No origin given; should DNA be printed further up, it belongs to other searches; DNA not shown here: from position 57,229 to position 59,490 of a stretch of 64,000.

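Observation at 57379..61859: Stand-alone NurA-like / HerA-like / MglA-like GTPase cassette without Mre11-Rad50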

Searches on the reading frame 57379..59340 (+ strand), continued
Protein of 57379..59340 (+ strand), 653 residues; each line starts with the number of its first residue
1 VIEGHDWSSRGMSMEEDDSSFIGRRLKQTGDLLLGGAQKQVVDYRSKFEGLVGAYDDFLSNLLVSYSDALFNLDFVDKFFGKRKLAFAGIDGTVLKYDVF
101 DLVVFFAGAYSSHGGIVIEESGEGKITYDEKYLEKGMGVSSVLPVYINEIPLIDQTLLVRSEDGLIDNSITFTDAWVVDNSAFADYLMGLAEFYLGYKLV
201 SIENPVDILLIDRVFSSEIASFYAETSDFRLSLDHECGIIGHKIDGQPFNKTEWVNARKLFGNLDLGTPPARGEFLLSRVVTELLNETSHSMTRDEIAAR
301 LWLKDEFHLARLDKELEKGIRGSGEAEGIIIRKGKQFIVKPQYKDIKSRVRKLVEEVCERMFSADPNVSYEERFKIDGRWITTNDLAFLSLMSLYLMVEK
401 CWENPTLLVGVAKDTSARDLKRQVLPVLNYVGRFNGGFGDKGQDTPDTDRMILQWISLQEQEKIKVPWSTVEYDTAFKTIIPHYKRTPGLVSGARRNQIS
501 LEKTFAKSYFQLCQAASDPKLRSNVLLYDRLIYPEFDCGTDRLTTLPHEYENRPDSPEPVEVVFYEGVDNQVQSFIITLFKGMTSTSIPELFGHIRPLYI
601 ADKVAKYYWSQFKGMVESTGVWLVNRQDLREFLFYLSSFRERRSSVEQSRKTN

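Call 23: search_solved_structures(query=A1, max_evalue=10, show_alignments=4)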
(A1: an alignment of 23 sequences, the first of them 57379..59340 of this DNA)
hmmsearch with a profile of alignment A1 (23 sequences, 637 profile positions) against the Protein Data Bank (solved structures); distinct sequences matched with E-value up to 10: 1.
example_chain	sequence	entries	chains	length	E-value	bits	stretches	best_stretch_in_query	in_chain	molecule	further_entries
7ae4_A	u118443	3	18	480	1.5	10.5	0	378-403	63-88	Phenolic acid decarboxylase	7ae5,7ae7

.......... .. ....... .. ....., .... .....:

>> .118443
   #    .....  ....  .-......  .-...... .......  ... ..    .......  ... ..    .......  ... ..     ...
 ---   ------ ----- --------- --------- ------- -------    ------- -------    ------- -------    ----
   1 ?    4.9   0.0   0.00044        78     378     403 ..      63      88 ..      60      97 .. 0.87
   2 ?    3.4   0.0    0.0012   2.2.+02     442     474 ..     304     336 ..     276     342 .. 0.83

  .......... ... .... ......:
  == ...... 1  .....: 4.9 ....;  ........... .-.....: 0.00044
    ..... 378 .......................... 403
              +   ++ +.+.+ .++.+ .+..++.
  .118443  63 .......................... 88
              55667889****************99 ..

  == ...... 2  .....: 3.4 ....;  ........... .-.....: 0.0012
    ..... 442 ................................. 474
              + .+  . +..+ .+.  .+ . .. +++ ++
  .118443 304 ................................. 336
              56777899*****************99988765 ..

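Call 25: search_protein_representatives(alignment_id=A1)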
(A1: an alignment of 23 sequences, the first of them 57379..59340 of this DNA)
Query: 23 sequences, 637 profile positions. Proteins with E-value up to 0.001 (for the whole library): 399; up to 1e-10: 261; up to 1e-30: 120. The best 150 are listed.
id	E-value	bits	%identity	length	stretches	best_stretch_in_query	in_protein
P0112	0.0e+00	1079.3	-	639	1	4-636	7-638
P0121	1.1e-190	651.9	-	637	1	6-636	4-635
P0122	7.1e-167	573.3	-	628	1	7-636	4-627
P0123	2.8e-166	571.3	-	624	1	7-635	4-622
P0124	1.0e-148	513.3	-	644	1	5-635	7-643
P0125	8.8e-137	473.8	-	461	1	174-636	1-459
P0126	1.4e-124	433.5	-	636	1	6-635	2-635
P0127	1.0e-120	420.8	-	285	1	1-282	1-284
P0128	1.5e-113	397.1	-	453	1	174-636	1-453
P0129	2.1e-104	366.9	-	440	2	242-513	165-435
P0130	9.9e-104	364.7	-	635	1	6-636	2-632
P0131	5.7e-103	362.2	-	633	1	46-636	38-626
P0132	2.7e-101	356.6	-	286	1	362-636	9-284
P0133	5.6e-101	355.6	-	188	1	450-636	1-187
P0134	2.7e-97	343.4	-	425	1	10-432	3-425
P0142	2.3e-74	267.7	-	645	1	15-635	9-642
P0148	1.9e-63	231.6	-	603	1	4-612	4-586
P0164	9.8e-51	189.6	-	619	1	6-612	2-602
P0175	6.9e-48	180.2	-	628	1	1-611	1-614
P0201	6.4e-40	153.9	-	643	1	60-604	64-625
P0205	5.2e-39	150.8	-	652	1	25-604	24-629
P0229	1.3e-32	129.7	-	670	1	51-601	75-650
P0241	8.2e-30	120.5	-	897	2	320-611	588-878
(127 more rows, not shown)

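Call 26: list_cluster_members(proteins=[P0121, P0122, P0124, P0126, P0130, P0142, P0148, P0164, P0175, P0201])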
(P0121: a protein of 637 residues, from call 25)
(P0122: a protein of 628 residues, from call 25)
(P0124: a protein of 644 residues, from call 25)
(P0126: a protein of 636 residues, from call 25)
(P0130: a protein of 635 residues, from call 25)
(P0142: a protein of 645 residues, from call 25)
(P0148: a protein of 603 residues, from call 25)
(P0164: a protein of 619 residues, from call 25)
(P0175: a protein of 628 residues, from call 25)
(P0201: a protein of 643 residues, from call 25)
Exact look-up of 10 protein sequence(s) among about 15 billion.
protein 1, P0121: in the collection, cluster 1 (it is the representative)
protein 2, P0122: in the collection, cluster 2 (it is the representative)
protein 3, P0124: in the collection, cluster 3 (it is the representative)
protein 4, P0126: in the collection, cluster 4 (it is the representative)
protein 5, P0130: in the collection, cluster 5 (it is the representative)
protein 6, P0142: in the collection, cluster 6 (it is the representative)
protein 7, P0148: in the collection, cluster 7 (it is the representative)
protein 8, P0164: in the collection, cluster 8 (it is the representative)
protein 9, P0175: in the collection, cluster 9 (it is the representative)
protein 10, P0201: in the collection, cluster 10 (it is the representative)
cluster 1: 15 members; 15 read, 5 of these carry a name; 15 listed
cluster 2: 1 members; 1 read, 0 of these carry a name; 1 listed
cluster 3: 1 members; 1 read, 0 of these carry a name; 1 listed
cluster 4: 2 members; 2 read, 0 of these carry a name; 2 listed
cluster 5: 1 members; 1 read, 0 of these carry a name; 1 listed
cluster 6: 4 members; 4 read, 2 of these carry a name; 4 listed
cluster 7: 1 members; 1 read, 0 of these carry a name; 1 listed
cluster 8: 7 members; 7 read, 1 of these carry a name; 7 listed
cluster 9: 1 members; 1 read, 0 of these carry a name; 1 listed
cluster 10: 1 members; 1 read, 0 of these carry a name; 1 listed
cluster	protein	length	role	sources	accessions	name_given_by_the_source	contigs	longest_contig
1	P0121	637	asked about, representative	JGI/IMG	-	hypothetical protein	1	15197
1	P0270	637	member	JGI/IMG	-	hypothetical protein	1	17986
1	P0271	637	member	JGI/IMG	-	hypothetical protein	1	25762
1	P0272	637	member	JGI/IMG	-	hypothetical protein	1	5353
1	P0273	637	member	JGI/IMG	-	hypothetical protein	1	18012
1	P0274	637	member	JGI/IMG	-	-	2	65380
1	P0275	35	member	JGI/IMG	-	-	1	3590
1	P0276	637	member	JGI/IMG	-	-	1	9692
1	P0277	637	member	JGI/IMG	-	-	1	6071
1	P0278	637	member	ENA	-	-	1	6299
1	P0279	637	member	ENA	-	-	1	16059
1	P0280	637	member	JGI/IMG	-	-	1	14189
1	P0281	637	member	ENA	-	-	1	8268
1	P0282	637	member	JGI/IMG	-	-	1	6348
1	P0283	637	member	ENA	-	-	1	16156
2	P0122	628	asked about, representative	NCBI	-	-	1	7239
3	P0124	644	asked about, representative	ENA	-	-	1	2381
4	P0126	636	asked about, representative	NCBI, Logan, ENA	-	-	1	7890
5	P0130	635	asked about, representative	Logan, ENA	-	-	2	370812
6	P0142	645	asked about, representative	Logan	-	-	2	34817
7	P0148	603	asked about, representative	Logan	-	-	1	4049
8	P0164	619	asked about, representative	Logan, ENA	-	-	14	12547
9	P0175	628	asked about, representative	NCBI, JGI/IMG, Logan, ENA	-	-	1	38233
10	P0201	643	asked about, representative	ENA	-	-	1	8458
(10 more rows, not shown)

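Call 27: search_protein_families(library=pfam, proteins=[P0121, P0126, P0142, P0148, P0164, P0175, P0201, P0205, P0229, P0241], max_evalue=1)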
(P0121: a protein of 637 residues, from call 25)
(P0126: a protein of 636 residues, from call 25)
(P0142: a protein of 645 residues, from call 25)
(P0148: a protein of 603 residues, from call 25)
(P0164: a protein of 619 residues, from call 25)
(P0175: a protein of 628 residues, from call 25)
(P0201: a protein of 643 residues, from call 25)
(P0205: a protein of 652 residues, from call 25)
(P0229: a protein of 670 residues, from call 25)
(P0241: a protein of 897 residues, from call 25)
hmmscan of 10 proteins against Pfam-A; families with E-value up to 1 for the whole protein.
P0121 (637 aa): 4 families
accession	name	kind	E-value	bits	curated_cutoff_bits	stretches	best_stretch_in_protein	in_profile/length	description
PF12840.13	HTH_20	-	0.0042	17.5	27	1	260-308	5-49/51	Helix-turn-helix domain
PF24406.1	nSTAND_NTPase4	-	0.067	13.7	27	0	296-315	27-46/58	Novel STAND NTPase 4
PF09382.16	RQC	-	0.077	13.3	23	1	280-317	50-88/114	RQC domain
PF02186.21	TFIIE_beta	-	0.37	11.5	28.1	0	269-320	14-64/66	TFIIE beta subunit core domain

P0126 (636 aa): 3 families
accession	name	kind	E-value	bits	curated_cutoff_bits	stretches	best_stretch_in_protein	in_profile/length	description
PF09376.16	NurA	-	0.00093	19.2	21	1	70-215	4-107/254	NurA domain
PF01918.27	Alba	-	0.056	13.7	25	1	286-317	6-38/66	Alba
PF01983.22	CofC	-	0.11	12.1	22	1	141-221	65-146/217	Guanylyl transferase CofC like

P0142 (645 aa): 2 families
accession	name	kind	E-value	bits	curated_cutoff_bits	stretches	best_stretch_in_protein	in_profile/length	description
PF09376.16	NurA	-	0.00041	20.4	21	1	376-598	113-254/254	NurA domain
PF20735.2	Lambda_ea8_5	-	0.24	12.5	27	1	26-69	14-59/90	Bacteriophage lambda ea8.5-related domain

P0148 (603 aa): 1 family
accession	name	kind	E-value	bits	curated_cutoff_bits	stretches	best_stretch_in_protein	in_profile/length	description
PF13475.11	DUF4116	-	0.045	13.8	24.9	1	247-278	5-35/49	Domain of unknown function (DUF4116)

P0164 (619 aa): 2 families
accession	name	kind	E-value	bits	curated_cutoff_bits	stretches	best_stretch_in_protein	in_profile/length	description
PF09376.16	NurA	-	1.5e-05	25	21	1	75-393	2-140/254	NurA domain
PF01047.28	MarR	-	0.2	12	24.6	1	251-289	5-43/59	MarR family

P0175 (628 aa): 0 families

P0201 (643 aa): 1 family
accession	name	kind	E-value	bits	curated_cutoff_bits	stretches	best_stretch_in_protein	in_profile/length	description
PF09376.16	NurA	-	0.19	11.6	21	0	79-433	3-148/254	NurA domain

P0205 (652 aa): 1 family
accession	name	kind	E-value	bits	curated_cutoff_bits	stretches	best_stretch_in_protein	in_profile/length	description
PF09376.16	NurA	-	2.8e-06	27.4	21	1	77-433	3-149/254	NurA domain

P0229 (670 aa): 0 families

P0241 (897 aa): 0 families

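Call 29: find_encoding_contigs(protein=P0130, flank=8000, max_places=1)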
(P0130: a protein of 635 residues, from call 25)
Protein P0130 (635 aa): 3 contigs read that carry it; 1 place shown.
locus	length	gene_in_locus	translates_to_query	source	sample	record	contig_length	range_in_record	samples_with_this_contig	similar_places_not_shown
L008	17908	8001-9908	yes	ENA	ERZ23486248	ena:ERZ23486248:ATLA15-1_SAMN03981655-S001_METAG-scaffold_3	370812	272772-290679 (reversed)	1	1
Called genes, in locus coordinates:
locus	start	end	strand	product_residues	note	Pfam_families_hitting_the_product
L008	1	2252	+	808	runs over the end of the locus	PF00176:SNF2-rel_dom (weak), PF00270:DEAD, PF04851:ResIII, PF18766:SWI2_SNF2, PF00271:Helicase_C, PF02732:ERCC4, PF12826:HHH_2, PF14520:HHH_5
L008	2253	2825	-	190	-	-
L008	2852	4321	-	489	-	PF02789:Peptidase_M17_N, PF00883:Peptidase_M17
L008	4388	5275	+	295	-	PF00730:HhH-GPD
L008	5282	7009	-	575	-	PF06739:SBBP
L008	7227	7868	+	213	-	-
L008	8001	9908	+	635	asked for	-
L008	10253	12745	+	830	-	PF00690:Cation_ATPase_N, PF00122:E1-E2_ATPase, PF00702:Hydrolase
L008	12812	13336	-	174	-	PF01750:HycI (weak)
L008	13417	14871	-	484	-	PF27537:HoxH, PF00374:NiFeSe_Hases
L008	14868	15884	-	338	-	PF01058:Oxidored_q6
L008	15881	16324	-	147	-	PF02662:FlpD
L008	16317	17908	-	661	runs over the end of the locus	PF07992:Pyr_redox_2 (weak), PF00070:Pyr_redox (weak), PF12831:FAD_oxidored, PF13450:NAD_binding_8, PF12838:Fer4_7, PF13187:Fer4_9, PF13237:Fer4_10, PF14697:Fer4_21, +7 more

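Call 32: search_solved_structures(query=A2, max_evalue=10, show_alignments=5)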
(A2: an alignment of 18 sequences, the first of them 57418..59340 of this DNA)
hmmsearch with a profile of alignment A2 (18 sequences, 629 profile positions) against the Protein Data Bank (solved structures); distinct sequences matched with E-value up to 10: 11.
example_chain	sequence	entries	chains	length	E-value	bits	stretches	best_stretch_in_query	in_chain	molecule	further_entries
2vqc_A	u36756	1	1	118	0.1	14.2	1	251-340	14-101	HYPOTHETICAL 13.2 KDA PROTEIN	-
9w4v_A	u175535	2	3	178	0.17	13.5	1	240-296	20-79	Uncharacterized HTH-type transcriptional regulator PH0140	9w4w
7fby_A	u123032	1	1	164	0.34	12.5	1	243-296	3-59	Transcriptional regulatory protein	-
2lnb_A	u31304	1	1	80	0.63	11.6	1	239-295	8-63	Z-DNA-binding protein 1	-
7ueb_E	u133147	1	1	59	1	10.9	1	254-299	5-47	PscE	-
2nsn_A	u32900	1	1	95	1.3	10.6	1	489-561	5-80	Caspase recruitment domain-containing protein 4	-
9j89_D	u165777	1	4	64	1.3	10.5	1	247-295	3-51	Z-DNA-binding protein 1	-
2nz7_A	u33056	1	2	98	1.4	10.5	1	489-561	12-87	Caspase recruitment domain-containing protein 4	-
4jqw_A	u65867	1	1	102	1.5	10.3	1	489-561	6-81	Nucleotide-binding oligomerization domain-containing protein 1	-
2dbd_A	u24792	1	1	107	1.8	10.1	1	489-561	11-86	Caspase recruitment domain protein 4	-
1j75_A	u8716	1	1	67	2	9.9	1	249-295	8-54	Tumor Stroma and Activated Macrophage Protein DLM-1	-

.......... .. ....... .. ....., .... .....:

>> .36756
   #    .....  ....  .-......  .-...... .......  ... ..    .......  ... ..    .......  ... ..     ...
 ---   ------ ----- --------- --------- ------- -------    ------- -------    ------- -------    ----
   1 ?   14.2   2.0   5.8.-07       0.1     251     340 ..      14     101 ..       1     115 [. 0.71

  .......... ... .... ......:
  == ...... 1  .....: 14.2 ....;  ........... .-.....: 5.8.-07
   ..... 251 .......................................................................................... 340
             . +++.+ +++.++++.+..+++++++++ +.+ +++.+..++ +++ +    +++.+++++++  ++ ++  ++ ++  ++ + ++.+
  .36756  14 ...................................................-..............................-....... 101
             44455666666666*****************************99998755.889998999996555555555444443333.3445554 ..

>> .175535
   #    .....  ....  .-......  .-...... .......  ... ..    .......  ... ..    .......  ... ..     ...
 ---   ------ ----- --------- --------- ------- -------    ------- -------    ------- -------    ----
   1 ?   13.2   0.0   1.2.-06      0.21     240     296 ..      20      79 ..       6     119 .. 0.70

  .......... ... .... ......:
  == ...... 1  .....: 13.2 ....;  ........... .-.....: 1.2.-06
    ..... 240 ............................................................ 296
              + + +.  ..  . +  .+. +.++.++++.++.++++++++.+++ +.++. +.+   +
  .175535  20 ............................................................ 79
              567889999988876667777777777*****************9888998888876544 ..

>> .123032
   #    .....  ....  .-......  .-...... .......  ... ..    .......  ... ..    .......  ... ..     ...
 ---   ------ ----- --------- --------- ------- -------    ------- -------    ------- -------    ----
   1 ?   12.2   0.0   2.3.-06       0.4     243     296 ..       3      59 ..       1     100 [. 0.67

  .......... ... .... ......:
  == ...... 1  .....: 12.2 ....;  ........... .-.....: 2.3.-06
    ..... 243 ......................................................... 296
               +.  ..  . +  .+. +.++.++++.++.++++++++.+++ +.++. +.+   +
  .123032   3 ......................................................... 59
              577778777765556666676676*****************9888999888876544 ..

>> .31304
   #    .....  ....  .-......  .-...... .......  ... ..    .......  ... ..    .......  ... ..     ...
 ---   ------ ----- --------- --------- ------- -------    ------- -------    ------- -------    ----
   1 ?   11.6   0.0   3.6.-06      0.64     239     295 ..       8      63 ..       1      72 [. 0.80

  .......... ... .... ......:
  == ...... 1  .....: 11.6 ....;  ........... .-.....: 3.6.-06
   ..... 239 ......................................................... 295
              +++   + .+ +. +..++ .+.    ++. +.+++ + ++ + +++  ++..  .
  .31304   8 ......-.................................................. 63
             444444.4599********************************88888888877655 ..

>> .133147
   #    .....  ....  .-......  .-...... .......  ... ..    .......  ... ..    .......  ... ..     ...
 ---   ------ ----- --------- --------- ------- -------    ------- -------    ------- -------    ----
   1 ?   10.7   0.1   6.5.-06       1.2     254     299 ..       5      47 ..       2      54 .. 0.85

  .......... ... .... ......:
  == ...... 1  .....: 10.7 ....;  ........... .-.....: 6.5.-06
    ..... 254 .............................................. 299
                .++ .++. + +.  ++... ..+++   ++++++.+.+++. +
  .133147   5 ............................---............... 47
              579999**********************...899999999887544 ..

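Call 37: find_related_loci(query=A3, collection=genome_contigs, flank=8000)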
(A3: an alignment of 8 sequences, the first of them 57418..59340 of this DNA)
Query A3 (640 aa) in genome_contigs; peptide patterns used: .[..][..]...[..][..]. (x = any residue, [..] = any of these).
305 stretches matched a pattern; 272 encode a relative of the query (tblastn E <= 1e-3); the best 80 are kept; 80 distinct loci.
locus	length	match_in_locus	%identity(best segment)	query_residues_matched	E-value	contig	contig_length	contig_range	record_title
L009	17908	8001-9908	84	3-638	0e+0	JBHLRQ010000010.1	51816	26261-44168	MAG: Candidatus Thorarchaeota archaeon isolate TM1S.149 TM1S.149@734, whole genome shotgun sequence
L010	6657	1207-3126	82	1-640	0e+0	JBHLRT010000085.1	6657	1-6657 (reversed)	MAG: Candidatus Thorarchaeota archaeon isolate TM1S.7 TM1S.7@33066, whole genome shotgun sequence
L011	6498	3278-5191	82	1-638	0e+0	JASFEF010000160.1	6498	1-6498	MAG: Candidatus Thorarchaeota archaeon isolate D0606M12metaG_Bin_135 D0606M12metaG_FD_scaffold_3847_c1, whole genome sho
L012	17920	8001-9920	80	1-640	0e+0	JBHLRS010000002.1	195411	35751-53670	MAG: Candidatus Thorarchaeota archaeon isolate TM1S.264 TM1S.264@23, whole genome shotgun sequence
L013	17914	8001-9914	81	1-638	0e+0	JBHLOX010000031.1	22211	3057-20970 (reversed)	MAG: Promethearchaeota archaeon isolate DZ3S.281 DZ3S.281@6393, whole genome shotgun sequence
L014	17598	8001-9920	79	1-640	0e+0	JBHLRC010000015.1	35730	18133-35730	MAG: Candidatus Thorarchaeota archaeon isolate QM2B.38 QM2B.38@753, whole genome shotgun sequence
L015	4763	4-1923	78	1-640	0e+0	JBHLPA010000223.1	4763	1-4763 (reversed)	MAG: Promethearchaeota archaeon isolate DZ3S.355 DZ3S.355@81022, whole genome shotgun sequence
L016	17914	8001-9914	79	1-638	0e+0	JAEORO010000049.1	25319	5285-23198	MAG: Candidatus Thorarchaeota archaeon isolate MP5_2600 k127_6157749, whole genome shotgun sequence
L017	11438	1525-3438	79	1-638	0e+0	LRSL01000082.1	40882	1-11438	MAG: Candidatus Thorarchaeota archaeon SMTZ1-45 WOR1_30_36_375, whole genome shotgun sequence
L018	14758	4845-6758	78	1-638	0e+0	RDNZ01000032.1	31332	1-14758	MAG: Candidatus Thorarchaeota archaeon isolate DZG_bin1.115 NODE_33_length_31332_cov_10.385026, whole genome shotgun seq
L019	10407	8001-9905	77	1-635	0e+0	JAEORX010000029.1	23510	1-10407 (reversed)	MAG: Candidatus Thorarchaeota archaeon isolate Yap200.bin7.15 contig_5189, whole genome shotgun sequence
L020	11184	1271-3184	73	3-640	0e+0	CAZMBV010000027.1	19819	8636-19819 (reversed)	MAG TPA_asm: uncultured archaeon isolate SRP214966_co2_306 genome assembly, contig: NODE_3875_length_19819_cov_6.790376,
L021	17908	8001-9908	73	4-639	0e+0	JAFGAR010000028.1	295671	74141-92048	MAG: Candidatus Thorarchaeota archaeon isolate Zod_maxbin.0292 k87_630825, whole genome shotgun sequence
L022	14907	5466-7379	73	3-640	0e+0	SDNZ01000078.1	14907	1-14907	MAG: Candidatus Thorarchaeota archaeon isolate AMARA_8 AMARA-sed17-11325, whole genome shotgun sequence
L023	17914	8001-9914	72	3-640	0e+0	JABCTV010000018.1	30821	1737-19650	MAG: Candidatus Thorarchaeota archaeon isolate HM6_B34 NODE_481_length_30821_cov_0.441389, whole genome shotgun sequence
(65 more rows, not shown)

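Call 48: find_encoding_contigs(protein=P0175, flank=8000, max_places=1)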
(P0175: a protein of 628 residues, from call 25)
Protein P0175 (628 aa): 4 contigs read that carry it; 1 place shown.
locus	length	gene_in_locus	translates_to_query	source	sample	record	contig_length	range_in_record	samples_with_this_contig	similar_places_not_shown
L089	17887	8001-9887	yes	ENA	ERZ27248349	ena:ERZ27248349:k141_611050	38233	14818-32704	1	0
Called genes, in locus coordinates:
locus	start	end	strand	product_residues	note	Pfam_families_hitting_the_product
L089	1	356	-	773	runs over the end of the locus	PF02706:Wzz, PF13807:GNVR, PF01656:CbiA (weak), PF10609:ParA, PF13614:AAA_31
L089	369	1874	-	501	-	PF02563:Poly_export, PF10531:SLBB, PF22461:SLBB_2, PF10531:SLBB, PF22461:SLBB_2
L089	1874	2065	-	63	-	-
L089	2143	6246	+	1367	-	PF02837:Glyco_hydro_2_N, PF22666:Glyco_hydro_2_N2, PF00703:Glyco_hydro_2, PF02836:Glyco_hydro_2_C, PF16841:CBM60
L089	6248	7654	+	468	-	PF07005:SBD_N, PF17042:NBD_C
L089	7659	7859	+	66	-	-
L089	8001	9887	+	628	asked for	-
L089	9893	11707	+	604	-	PF01935:DUF87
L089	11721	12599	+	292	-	-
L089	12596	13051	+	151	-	PF03883:H2O2_YaaD (weak), PF21818:DUF6884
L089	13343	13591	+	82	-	-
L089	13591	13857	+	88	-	PF05016:ParE_toxin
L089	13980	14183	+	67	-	PF25734:RelB_like_antitoxin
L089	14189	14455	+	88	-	PF05016:ParE_toxin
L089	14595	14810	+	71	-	-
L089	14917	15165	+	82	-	-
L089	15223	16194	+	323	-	PF01551:Peptidase_M23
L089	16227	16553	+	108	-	PF20116:DUF6506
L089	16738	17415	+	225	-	PF02517:Rce1-like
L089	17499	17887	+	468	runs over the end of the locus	PF00884:Sulfatase, PF01663:Phosphodiest (faint), PF16347:SGSH_C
